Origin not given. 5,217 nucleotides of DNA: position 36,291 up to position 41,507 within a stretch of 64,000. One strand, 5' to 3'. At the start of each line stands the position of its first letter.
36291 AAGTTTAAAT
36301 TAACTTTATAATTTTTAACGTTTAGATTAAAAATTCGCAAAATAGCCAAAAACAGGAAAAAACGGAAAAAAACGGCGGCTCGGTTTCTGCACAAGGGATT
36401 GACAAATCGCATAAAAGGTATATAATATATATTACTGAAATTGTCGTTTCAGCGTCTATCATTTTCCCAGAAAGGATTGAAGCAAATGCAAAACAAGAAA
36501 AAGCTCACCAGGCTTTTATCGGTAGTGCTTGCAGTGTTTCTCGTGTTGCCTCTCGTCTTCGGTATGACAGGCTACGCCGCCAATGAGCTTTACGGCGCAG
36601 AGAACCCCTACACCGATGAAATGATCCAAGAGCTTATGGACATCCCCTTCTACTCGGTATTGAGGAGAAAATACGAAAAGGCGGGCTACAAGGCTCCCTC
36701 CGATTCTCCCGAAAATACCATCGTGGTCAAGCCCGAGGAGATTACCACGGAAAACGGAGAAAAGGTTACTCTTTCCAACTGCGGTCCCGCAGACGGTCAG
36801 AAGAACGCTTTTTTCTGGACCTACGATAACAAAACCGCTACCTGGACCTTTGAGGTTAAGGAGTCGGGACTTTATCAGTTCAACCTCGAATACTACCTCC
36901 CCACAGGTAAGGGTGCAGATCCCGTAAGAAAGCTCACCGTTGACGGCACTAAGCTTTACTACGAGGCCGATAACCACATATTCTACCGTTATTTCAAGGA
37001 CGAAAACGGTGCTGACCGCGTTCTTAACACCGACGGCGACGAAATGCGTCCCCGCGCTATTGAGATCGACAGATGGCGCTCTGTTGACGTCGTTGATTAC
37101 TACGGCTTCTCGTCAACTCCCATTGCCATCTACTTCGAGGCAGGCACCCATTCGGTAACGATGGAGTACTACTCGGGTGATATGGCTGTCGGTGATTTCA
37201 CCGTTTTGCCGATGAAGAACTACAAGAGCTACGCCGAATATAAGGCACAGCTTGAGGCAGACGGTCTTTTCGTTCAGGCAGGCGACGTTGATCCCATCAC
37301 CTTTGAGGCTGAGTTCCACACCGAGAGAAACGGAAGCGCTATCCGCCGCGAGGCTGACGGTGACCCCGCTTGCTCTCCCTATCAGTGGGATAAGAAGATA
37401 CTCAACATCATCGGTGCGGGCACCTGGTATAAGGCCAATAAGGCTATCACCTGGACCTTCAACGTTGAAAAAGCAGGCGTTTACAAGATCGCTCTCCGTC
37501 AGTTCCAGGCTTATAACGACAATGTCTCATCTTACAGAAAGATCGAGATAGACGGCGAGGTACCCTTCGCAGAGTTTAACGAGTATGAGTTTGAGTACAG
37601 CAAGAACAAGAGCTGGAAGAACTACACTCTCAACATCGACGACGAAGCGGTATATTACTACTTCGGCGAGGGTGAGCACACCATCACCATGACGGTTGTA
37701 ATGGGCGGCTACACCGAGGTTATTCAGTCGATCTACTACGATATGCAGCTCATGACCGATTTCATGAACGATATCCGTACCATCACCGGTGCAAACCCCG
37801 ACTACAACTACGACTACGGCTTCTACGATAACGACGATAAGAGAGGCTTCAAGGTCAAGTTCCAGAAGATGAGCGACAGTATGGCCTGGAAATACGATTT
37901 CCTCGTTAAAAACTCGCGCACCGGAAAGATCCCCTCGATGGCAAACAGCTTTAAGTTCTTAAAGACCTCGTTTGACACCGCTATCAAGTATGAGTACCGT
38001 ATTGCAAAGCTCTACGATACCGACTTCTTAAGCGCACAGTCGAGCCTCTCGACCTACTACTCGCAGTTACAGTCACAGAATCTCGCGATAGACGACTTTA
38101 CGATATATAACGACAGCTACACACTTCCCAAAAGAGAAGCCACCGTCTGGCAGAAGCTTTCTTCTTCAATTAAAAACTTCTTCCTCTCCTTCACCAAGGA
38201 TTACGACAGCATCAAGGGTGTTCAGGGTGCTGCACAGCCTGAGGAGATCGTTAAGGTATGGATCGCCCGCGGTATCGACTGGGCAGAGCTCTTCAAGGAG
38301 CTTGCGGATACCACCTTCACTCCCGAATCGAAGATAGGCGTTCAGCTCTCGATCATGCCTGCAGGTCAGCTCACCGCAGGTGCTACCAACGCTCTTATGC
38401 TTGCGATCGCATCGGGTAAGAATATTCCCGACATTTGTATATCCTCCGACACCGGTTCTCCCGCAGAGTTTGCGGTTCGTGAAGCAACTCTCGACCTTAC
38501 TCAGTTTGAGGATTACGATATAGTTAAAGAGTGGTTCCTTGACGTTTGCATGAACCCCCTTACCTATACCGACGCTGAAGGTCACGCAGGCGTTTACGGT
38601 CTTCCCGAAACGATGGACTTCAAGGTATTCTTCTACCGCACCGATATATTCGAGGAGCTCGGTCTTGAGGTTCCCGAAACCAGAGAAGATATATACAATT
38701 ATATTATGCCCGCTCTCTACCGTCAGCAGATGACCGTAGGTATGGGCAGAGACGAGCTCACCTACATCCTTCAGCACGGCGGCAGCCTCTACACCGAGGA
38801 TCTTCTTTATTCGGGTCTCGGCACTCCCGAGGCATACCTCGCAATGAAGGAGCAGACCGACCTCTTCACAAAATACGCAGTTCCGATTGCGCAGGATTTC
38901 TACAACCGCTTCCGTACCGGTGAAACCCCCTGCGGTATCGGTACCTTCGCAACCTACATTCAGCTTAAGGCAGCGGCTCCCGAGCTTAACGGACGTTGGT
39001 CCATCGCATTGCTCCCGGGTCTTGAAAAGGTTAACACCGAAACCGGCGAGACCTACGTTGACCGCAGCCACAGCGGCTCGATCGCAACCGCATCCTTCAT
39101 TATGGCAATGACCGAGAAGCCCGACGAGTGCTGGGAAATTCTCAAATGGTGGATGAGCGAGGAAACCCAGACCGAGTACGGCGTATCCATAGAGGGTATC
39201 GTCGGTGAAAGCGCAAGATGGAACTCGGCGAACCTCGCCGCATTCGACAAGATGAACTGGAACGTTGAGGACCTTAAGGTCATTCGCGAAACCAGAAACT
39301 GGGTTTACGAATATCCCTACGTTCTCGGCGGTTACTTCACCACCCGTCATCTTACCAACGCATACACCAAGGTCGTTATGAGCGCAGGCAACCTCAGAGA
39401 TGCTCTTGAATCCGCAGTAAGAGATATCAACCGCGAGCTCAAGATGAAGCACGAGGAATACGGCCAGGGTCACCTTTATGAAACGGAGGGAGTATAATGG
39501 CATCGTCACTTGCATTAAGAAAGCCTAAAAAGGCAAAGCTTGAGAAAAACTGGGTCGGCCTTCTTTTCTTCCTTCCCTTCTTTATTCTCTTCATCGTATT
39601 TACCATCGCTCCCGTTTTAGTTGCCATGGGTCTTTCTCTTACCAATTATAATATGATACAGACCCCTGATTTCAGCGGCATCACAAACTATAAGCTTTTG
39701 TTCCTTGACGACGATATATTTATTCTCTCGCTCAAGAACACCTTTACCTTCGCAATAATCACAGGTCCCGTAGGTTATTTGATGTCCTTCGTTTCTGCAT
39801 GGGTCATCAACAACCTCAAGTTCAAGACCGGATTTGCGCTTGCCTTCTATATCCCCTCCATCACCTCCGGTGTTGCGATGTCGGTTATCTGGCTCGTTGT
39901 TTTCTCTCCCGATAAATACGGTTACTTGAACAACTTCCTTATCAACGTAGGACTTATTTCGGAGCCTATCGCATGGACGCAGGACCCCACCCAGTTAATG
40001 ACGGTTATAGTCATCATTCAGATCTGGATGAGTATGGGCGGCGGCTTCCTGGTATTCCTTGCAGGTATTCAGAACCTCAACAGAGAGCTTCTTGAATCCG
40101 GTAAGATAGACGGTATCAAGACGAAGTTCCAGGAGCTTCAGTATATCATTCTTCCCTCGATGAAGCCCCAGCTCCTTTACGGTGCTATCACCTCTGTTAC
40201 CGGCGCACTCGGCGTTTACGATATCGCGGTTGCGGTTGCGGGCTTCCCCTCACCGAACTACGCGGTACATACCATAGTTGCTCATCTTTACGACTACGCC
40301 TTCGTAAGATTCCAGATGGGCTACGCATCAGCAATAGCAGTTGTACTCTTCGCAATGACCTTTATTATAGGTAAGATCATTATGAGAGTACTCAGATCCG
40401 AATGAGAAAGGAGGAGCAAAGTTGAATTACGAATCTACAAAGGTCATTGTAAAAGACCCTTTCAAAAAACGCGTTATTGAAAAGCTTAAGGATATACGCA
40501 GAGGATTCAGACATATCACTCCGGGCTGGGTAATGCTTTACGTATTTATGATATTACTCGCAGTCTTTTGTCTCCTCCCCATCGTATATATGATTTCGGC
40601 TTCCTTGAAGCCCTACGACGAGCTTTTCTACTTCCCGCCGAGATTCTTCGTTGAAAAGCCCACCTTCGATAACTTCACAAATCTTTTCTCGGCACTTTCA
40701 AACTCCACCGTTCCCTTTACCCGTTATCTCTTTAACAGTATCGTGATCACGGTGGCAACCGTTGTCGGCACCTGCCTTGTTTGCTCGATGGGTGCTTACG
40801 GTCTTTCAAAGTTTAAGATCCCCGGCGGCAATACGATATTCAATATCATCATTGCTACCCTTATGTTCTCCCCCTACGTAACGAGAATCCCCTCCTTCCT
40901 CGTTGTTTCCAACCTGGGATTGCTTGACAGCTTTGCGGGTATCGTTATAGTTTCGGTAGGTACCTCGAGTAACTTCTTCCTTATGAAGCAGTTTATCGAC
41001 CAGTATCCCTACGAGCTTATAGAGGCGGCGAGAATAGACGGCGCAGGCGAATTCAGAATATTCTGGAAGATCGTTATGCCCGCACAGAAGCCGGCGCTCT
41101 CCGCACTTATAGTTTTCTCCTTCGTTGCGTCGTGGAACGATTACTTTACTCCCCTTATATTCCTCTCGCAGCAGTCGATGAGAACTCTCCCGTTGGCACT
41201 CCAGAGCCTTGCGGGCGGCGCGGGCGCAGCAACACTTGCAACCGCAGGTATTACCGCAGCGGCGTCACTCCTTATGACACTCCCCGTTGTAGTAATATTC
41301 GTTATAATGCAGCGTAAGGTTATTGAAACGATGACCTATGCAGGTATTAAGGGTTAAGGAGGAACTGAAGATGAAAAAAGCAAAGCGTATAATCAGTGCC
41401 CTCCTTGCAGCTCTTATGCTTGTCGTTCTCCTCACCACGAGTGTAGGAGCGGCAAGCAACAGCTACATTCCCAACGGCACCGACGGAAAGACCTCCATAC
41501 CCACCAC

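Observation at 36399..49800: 13.4-kb ABC-type operon with two permease pairs, one giant binding protein, no ATPase and two large non-transporter proteins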

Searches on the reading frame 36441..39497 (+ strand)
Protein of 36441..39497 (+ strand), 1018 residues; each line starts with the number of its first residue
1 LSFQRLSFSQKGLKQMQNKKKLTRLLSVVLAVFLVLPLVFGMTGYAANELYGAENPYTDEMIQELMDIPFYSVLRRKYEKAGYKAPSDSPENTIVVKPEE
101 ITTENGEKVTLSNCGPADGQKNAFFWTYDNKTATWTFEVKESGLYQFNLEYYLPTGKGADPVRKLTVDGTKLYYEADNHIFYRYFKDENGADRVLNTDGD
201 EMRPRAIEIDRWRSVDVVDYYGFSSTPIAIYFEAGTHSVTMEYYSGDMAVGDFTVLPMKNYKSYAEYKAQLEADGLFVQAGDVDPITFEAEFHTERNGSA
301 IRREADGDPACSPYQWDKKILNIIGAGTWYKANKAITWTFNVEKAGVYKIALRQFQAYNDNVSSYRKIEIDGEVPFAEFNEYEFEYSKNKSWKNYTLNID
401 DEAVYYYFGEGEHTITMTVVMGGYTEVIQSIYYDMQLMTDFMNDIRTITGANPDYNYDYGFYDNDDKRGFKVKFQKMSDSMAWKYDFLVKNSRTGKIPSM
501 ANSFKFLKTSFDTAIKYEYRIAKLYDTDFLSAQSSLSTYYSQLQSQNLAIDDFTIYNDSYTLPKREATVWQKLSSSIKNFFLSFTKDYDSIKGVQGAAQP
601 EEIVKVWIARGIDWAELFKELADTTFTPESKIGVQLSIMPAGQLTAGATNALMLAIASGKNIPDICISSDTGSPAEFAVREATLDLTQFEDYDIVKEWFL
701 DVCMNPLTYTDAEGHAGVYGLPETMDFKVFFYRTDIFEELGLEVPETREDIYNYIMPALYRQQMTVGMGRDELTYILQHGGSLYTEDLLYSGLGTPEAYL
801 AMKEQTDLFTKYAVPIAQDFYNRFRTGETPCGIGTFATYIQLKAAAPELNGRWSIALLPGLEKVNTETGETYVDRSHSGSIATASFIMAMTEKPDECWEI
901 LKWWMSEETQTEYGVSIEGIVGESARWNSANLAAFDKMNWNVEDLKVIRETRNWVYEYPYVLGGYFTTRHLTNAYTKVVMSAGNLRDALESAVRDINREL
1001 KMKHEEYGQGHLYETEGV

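Call 4: search_protein_families(library=pfam, proteins=[window:36441-39497:+], max_evalue=0.01)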
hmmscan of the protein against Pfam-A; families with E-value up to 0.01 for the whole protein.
window:36441-39497:+ (1018 aa): 2 families
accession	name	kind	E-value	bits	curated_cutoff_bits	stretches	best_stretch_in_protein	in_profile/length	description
PF16990.11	CBM_35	-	0.0025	18.6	28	0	324-361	25-63/121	Carbohydrate binding module (family 35)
PF25275.1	Golvesin_C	-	0.0053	17.3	31.6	0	331-361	38-68/132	Golvesin C-terminal domain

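Call 8: search_solved_structures(query=window:36441-39497:+, max_evalue=1)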
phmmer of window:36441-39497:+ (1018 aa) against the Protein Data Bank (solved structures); distinct sequences matched with E-value up to 1: 15.
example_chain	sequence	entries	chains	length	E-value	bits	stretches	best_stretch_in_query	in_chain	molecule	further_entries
5ysb_A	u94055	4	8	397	1.5e-09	39.7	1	601-869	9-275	Lin1841 protein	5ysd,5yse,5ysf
5ci5_A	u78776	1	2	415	4.7e-07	31.4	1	605-860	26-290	Extracellular solute-binding protein family 1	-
6hur_A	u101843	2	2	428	0.0002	22.7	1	653-756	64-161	ABC transporter substrate-binding protein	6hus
4r9f_A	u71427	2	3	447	0.0061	17.8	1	628-744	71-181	MBP1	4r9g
2hq0_A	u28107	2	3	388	0.03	15.5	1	716-768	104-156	Sugar ABC transporter, sugar-binding protein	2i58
2heu_A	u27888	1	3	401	0.031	15.5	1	716-768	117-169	Sugar ABC transporter, sugar-binding protein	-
2hfb_A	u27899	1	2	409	0.032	15.4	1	716-768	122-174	Sugar ABC transporter, sugar-binding protein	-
6pql_A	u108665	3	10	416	0.033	15.4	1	716-768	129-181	ABC transporter sugar-binding protein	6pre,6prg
3uor_A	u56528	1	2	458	0.037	15.2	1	645-762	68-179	ABC transporter sugar binding protein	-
7c0t_A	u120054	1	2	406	0.39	11.8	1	707-861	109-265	Sugar ABC transporter, periplasmic sugar-binding protein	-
7c0r_A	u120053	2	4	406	0.4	11.8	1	707-861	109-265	Sugar ABC transporter, periplasmic sugar-binding protein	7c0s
7c0y_A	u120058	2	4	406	0.4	11.8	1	707-861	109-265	Sugar ABC transporter, periplasmic sugar-binding protein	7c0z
7c0f_A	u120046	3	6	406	0.4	11.8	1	707-861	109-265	Sugar ABC transporter, periplasmic sugar-binding protein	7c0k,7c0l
7c0o_A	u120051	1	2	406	0.4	11.8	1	707-861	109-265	Sugar ABC transporter, periplasmic sugar-binding protein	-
7c14_A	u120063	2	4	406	0.42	11.7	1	707-861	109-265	Sugar ABC transporter, periplasmic sugar-binding protein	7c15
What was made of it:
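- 36486..39497 (+): g1: giant binding protein (1003 aa). N-terminal hydrophobic anchor or signal, two CBM35-like modules, a helical region, and a C-terminal family-1 SBP domain. SBP domain residues 601-869 match Lin1841 5ysb at 1.5e-9 (call 8).
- On CUT1 ABC carbohydrate importer (TC 3.A.1.1): g1 residues 601-869 match the solved SBPs Lin1841 (1.5e-9) and 5ci5 (4.7e-7) (call 8).
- Checked: g1 has no Pfam SBP hit, but residues 601-869 match solved family-1 SBPs (Lin1841, 1.5e-9; call 8).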

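Call 66: search_protein_families(library=ncbifam, proteins=[window:36486-39497:+], max_evalue=0.001)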
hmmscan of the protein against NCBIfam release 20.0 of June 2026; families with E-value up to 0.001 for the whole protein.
window:36486-39497:+ (1003 aa): 0 families

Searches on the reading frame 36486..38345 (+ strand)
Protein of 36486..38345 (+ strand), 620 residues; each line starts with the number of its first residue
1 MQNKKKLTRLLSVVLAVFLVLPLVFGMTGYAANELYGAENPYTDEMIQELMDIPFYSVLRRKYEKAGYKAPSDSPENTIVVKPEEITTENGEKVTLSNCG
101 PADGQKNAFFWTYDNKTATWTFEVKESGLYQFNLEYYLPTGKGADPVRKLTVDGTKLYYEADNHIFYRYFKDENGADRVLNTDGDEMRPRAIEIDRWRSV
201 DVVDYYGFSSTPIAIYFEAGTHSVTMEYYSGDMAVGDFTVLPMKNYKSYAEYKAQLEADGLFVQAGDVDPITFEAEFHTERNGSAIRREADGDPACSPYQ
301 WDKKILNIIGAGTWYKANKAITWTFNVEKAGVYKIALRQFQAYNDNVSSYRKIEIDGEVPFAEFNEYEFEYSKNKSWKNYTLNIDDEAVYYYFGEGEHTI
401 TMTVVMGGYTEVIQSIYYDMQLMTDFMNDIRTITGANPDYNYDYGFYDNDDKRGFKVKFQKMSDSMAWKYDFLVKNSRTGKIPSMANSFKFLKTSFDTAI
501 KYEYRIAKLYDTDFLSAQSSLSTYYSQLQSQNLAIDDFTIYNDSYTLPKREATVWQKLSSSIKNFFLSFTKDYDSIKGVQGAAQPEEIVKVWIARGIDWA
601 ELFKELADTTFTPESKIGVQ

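Call 74: search_protein_families(library=pfam, alignment_id=A7, max_evalue=0.01)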
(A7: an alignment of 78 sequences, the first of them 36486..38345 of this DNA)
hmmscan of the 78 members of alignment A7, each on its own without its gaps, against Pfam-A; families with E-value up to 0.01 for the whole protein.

A. member 1, window:36486-38345:+ (620 aa): 2 families
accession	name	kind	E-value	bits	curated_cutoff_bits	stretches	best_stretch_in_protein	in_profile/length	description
PF16990.11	CBM_35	-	0.00057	20.6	28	0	309-346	25-63/121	Carbohydrate binding module (family 35)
PF25275.1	Golvesin_C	-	0.00069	20.1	31.6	0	316-346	38-68/132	Golvesin C-terminal domain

B. families by the number of members that match (of 78 scanned): 11 families
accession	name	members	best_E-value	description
PF25275.1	Golvesin_C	45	2.4e-06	Golvesin C-terminal domain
PF16990.11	CBM_35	23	1.4e-05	Carbohydrate binding module (family 35)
PF17829.7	GH115_C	4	0.00016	Glycosyl hydrolase family 115 C-terminal domain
PF09394.16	Inhibitor_I42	4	0.003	Chagasin family peptidase inhibitor I42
PF14357.11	DUF4404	3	0.0014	Domain of unknown function (DUF4404)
PF16871.11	DUF5077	2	0.0047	Domain of unknown function (DUF5077)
PF00630.25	Filamin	1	0.00019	Filamin/ABP280 repeat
PF10498.14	IFT57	1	0.0045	Intra-flagellar transport protein 57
PF03422.21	CBM_6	1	0.0063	Carbohydrate binding module (family 6)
PF06419.17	COG6_N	1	0.0068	Conserved oligomeric complex COG6, N-terminal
PF18573.7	BclA_C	1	0.0072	BclA C-terminal domain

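Call 75: search_solved_structures(query=A7, max_evalue=1)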
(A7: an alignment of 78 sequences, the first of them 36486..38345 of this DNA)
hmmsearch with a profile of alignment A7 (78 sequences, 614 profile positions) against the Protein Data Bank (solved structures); distinct sequences matched with E-value up to 1: 62 (the best 60 are shown).
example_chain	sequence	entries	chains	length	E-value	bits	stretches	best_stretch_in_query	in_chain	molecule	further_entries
8a3k_UNK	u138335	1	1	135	3.8e-10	41.9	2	437-501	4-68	sc-apCC-4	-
5x7g_A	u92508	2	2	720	5.6e-09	38.1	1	304-400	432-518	Cycloisomaltooligosaccharide glucanotransferase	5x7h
8qae_A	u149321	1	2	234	6.5e-09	37.8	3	440-499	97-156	sc-apCC-6-SLLA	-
9r1j_A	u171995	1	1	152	3e-05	25.7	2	438-501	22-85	sc-apCC-4-NR-1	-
9r1n_A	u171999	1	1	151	4e-05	25.3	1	440-501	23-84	sc-apCC-4-DPH-2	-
8qad_A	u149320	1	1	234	9.9e-05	24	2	397-499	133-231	sc-apCC-6-LLIA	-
3wnl_A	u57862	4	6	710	0.00013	23.7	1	303-400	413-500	Cycloisomaltooligosaccharide glucanotransferase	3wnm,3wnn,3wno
3wnk_A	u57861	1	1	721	0.00013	23.6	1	303-400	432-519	Cycloisomaltooligosaccharide glucanotransferase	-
3wnp_A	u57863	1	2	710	0.00015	23.5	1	303-400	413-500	Cycloisomaltooligosaccharide glucanotransferase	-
2vzp_A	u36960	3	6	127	0.00016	23.4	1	76-149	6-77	EXO-BETA-D-GLUCOSAMINIDASE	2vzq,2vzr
9r1m_A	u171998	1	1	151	0.00019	23.1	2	441-501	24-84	sc-apCC-4-LMF-1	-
9r1k_A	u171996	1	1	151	0.00025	22.7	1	440-501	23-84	sc-apCC-4-A7F-1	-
2vzu_A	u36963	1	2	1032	0.0013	20.4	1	70-149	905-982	EXO-BETA-D-GLUCOSAMINIDASE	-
2vzo_A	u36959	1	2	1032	0.0013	20.3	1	70-149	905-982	EXO-BETA-D-GLUCOSAMINIDASE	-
2vzs_A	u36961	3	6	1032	0.0013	20.3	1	70-149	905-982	EXO-BETA-D-GLUCOSAMINIDASE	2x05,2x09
9u51_A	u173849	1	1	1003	0.83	11.1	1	438-501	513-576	Siderophore exporter MmpL5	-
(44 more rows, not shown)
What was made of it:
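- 36486..39497 (+): The profile of the N-terminal half matches the CBM35 of CITase 5x7g at 5.6e-9 and of CsxA 2vzp at 1.6e-4; Golvesin_C hits 45 of 78 orthologues and CBM_35 hits 23 of 78 (calls 74, 75).
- g1 contains a family-1 SBP domain and two CBM35-like modules (calls 8, 74, 75).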

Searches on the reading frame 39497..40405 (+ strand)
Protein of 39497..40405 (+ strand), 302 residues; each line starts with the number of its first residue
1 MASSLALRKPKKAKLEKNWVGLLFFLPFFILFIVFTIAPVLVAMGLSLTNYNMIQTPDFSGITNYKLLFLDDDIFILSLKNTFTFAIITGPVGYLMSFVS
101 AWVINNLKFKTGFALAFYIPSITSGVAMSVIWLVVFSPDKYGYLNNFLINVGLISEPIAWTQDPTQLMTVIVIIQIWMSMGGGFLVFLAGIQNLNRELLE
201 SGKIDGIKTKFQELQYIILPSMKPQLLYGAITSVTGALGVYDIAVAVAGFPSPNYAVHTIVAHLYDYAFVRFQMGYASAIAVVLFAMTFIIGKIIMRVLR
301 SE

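Call 4: search_protein_families(library=pfam, proteins=[window:39497-40405:+], max_evalue=0.01)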
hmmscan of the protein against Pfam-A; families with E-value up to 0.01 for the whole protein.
window:39497-40405:+ (302 aa): 1 family
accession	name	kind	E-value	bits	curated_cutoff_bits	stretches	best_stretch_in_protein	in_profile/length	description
PF00528.27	BPD_transp_1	-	4.9e-10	39.9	26.4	1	113-299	20-178/184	Binding-protein-dependent transport system inner membrane component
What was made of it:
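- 39497..40405 (+): g2: UgpA/MalF-like permease, pair 1. BPD_transp_1 at 4.9e-10 (call 4).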

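Call 66: search_protein_families(library=ncbifam, proteins=[window:39497-40405:+], max_evalue=0.001)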
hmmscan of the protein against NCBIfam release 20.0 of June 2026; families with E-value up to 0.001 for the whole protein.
window:39497-40405:+ (302 aa): 7 families
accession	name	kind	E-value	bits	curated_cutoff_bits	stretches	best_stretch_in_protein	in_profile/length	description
NF007852.0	PRK10561.1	equivalog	3.1e-17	63.4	335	1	13-298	6-287/295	sn-glycerol-3-phosphate ABC transporter permease UgpA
NF040931.1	ABC_arch_GlcT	equivalog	1.9e-16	60.6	360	1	30-291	6-265/278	glucose ABC transporter permease GlcT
NF007044.0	PRK09497.1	equivalog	3.4e-09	36.6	348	1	31-285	18-263/285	spermidine/putrescine ABC transporter permease PotB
NF007963.0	PRK10683.1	equivalog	1.3e-07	31.3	489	1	15-288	35-298/317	putrescine ABC transporter permease PotH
TIGR00969.1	3a0106s02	subfamily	1.9e-05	24.3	240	1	69-292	53-263/272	sulfate ABC transporter permease subunit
TIGR02139.1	permease_CysT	equivalog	4.6e-05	23.1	246.1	1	52-295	26-255/265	sulfate ABC transporter permease subunit CysT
NF008208.0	PRK10971.1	equivalog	0.00033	20.2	415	0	30-294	21-262/277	sulfate/thiosulfate ABC transporter permease CysT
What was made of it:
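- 39497..40405 (+): Most like UgpA (call 66).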

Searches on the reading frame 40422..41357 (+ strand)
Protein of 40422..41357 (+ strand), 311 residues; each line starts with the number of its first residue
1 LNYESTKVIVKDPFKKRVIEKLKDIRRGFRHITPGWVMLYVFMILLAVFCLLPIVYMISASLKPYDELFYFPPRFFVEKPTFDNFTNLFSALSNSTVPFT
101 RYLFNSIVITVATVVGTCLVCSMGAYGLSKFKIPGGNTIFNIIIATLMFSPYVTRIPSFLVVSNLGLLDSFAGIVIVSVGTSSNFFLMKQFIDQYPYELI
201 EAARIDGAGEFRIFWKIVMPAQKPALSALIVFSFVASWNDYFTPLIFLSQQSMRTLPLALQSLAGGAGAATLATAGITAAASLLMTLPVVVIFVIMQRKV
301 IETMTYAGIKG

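Call 4: search_protein_families(library=pfam, proteins=[window:40422-41357:+], max_evalue=0.01)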
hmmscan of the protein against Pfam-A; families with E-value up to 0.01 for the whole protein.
window:40422-41357:+ (311 aa): 1 family
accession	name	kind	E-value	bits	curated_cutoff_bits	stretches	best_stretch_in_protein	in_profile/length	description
PF00528.27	BPD_transp_1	-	7.4e-16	58.9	26.4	1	137-298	18-176/184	Binding-protein-dependent transport system inner membrane component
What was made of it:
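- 40422..41357 (+): g3: UgpE/MalG-like permease, pair 1 (TTG start behind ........). BPD_transp_1 at 7.4e-16 (call 4).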

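Call 66: search_protein_families(library=ncbifam, proteins=[window:40422-41357:+], max_evalue=0.001)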
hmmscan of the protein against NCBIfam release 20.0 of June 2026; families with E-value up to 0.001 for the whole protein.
window:40422-41357:+ (311 aa): 15 families
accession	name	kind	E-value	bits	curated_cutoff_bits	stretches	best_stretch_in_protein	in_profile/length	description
NF008210.0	PRK10973.1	equivalog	3.2e-43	148.4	297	1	41-303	14-275/281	sn-glycerol-3-phosphate ABC transporter permease UgpE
NF040932.1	ABC_arch_GlcU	equivalog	7.6e-36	124.1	340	1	38-305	4-265/272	glucose ABC transporter permease GlcU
NF008231.0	PRK10998.1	equivalog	1.2e-18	67.7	261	1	42-311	19-296/296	maltose ABC transporter permease MalG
NF007047.0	PRK09500.1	equivalog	9.8e-11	41.7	326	1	40-294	8-247/257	spermidine/putrescine ABC transporter permease PotC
NF011624.0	PRK15050.1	equivalog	3.9e-09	36.1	247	1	194-301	186-290/297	2-aminoethylphosphonate ABC transporter permease subunit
TIGR03226.1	PhnU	equivalog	1.6e-06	27.9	283.45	1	197-299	207-306/311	2-aminoethylphosphonate ABC transporter permease subunit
TIGR01581.1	Mo_ABC_porter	hypoth_equivalog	6.8e-06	25.7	210.3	1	103-262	23-198/225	ABC transporter permease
TIGR02141.1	modB_ABC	equivalog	1.3e-05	25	182.6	1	146-287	43-200/208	molybdate ABC transporter permease subunit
NF006939.0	PRK09421.1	equivalog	3.6e-05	23.3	262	1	193-299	117-223/230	molybdate ABC transporter permease subunit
NF007852.0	PRK10561.1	equivalog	0.00011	22.1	335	0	174-302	161-290/295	sn-glycerol-3-phosphate ABC transporter permease UgpA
TIGR00969.1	3a0106s02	subfamily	0.00011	21.7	240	1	164-296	136-267/272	sulfate ABC transporter permease subunit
NF008208.0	PRK10971.1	equivalog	0.00019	21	415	1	171-251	140-221/277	sulfate/thiosulfate ABC transporter permease CysT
NF008232.0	PRK10999.1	equivalog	0.00037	19.3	392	1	186-242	392-448/520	maltose ABC transporter permease MalF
TIGR02139.1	permease_CysT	equivalog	0.00039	20.1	246.1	1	188-295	151-255/265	sulfate ABC transporter permease subunit CysT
NF008470.0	PRK11365.1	equivalog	0.00099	18.6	347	0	88-238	48-193/263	aliphatic sulfonate ABC transporter permease SsuC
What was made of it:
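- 40422..41357 (+): UgpE at 3e-43 (call 66).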
